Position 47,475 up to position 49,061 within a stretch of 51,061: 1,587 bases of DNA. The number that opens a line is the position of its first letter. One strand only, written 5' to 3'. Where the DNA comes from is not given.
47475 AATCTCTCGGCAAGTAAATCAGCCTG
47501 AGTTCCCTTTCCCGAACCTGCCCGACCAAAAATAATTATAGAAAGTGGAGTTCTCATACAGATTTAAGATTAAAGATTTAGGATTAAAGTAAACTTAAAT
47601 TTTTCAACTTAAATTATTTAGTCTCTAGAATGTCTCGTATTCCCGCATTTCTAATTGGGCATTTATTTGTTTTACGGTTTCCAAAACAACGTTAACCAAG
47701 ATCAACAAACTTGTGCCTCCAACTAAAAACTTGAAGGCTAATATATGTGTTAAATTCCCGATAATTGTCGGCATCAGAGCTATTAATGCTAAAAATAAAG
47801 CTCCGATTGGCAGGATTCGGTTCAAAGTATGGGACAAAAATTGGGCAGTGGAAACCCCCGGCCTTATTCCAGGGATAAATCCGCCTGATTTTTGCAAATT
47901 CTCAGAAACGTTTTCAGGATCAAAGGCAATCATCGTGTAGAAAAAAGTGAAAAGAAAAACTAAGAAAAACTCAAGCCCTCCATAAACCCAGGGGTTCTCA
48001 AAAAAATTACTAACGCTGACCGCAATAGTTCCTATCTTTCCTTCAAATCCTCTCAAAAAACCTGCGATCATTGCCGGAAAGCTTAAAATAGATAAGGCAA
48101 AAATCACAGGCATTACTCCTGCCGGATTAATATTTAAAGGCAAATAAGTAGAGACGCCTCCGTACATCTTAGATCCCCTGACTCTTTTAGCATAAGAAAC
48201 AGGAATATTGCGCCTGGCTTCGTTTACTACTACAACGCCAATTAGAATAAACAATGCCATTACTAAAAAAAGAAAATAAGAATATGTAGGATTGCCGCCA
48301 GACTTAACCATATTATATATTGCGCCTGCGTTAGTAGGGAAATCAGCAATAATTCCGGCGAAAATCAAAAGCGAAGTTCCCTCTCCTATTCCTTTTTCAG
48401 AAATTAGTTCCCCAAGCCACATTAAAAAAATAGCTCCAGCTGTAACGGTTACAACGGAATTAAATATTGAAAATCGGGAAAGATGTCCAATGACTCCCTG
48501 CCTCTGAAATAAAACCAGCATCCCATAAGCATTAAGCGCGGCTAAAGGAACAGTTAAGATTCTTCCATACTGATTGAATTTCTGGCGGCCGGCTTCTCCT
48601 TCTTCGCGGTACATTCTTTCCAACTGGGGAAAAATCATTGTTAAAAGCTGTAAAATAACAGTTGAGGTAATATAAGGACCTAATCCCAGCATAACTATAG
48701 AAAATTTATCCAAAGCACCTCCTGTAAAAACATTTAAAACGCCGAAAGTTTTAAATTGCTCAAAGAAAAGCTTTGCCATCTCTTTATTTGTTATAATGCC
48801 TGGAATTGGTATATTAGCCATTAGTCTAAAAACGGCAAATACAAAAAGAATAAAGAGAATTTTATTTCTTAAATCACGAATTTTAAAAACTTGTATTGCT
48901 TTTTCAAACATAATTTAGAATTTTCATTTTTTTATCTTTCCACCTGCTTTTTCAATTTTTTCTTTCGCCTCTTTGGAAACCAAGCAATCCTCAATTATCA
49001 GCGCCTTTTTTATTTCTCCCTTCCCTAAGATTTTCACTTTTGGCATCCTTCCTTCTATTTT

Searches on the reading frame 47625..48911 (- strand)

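Call 35: search_protein_families(library=pfam, proteins=[window:47625-48911:-], max_evalue=0.00001)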
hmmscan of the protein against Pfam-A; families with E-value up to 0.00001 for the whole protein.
window:47625-48911:- (428 aa): 1 family
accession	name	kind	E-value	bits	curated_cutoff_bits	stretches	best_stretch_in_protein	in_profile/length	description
PF00344.25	SecY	-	3.1e-98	329.3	32.2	1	71-413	1-306/306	SecY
